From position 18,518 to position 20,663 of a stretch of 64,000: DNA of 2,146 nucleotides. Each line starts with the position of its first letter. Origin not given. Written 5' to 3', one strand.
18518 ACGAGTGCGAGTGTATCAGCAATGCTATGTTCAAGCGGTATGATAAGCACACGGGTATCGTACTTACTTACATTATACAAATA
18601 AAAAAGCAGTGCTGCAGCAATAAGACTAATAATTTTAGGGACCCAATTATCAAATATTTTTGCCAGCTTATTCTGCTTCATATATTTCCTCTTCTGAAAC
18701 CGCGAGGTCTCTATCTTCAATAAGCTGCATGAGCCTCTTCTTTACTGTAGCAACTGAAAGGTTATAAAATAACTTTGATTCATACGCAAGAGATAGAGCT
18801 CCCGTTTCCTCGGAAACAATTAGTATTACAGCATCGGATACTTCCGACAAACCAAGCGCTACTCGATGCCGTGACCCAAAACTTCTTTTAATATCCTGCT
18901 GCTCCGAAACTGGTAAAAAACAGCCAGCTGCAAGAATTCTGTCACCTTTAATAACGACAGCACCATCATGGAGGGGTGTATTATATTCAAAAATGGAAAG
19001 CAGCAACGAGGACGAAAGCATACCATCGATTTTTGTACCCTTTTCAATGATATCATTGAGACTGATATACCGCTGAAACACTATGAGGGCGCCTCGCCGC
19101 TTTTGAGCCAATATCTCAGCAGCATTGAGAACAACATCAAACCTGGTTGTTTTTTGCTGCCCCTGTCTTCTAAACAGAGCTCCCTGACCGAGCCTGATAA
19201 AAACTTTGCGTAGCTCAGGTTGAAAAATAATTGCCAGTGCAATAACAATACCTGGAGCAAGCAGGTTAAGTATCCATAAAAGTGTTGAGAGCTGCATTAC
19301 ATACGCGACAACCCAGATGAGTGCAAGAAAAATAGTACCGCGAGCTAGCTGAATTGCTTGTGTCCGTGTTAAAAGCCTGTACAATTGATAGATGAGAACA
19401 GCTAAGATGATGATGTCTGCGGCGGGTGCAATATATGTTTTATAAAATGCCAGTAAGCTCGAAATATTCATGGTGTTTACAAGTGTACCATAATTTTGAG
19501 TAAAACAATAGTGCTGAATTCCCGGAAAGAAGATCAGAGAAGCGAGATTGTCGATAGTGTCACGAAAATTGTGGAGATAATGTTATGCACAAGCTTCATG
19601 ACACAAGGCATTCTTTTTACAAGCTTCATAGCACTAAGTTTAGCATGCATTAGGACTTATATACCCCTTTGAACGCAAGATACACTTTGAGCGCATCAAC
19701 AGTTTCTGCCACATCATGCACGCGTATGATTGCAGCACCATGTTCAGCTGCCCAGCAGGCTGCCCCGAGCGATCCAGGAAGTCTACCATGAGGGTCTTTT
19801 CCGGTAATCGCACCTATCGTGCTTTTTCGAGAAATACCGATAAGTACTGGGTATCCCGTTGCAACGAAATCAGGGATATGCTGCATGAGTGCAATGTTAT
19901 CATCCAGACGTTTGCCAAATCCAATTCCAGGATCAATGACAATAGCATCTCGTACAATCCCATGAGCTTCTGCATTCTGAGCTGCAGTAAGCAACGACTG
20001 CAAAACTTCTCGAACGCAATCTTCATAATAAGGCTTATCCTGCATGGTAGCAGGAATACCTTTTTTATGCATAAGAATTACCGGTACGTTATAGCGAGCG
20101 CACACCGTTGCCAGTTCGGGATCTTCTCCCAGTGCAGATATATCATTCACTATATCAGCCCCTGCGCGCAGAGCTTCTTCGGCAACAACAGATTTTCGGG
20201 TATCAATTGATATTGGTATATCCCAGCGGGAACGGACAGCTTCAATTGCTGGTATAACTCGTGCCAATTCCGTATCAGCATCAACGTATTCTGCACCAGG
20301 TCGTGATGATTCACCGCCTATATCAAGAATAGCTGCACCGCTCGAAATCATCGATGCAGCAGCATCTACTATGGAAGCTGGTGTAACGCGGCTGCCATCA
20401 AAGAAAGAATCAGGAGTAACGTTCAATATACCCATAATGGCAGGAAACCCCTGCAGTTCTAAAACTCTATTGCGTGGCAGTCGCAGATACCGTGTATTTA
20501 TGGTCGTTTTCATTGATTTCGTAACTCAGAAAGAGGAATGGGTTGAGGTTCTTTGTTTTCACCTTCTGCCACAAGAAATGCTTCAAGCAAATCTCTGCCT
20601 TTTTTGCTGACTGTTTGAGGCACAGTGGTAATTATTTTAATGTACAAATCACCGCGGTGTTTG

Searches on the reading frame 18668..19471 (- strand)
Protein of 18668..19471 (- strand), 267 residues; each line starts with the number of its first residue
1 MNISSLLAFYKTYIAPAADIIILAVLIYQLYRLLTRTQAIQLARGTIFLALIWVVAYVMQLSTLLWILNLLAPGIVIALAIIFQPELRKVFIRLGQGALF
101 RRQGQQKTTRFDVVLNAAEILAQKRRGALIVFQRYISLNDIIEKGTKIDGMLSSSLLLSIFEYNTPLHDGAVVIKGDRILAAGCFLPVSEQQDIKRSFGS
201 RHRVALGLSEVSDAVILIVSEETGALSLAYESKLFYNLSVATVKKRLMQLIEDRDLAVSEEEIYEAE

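Call 72: search_protein_families(library=pfam, proteins=[window:18668-19471:-], max_evalue=0.00001)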
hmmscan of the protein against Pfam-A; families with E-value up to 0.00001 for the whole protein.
window:18668-19471:- (267 aa): 2 families
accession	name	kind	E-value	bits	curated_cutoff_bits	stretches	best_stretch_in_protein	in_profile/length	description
PF02457.21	DAC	-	2.6e-39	133.9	27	1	116-233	2-118/119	DisA bacterial checkpoint controller nucleotide-binding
PF19293.4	CdaA_N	-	3.4e-09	37.2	23.8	1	14-86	7-80/81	CdaA N-terminal transmembrane domain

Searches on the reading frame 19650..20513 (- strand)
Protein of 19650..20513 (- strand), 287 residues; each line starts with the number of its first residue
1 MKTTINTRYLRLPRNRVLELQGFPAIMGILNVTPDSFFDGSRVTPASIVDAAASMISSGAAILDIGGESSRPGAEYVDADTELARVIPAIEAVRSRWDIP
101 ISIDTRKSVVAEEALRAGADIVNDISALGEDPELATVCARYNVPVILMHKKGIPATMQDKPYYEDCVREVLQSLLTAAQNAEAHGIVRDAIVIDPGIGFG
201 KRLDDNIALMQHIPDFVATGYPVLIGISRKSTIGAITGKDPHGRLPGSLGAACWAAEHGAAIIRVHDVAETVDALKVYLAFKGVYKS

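Call 72: search_protein_families(library=pfam, proteins=[window:19650-20513:-], max_evalue=0.00001)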
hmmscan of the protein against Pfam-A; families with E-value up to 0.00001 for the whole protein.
window:19650-20513:- (287 aa): 1 family
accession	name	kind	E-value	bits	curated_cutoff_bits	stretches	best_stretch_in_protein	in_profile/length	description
PF00809.28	Pterin_bind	-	1.1e-82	277.8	25.5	1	27-266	1-244/244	Pterin binding enzyme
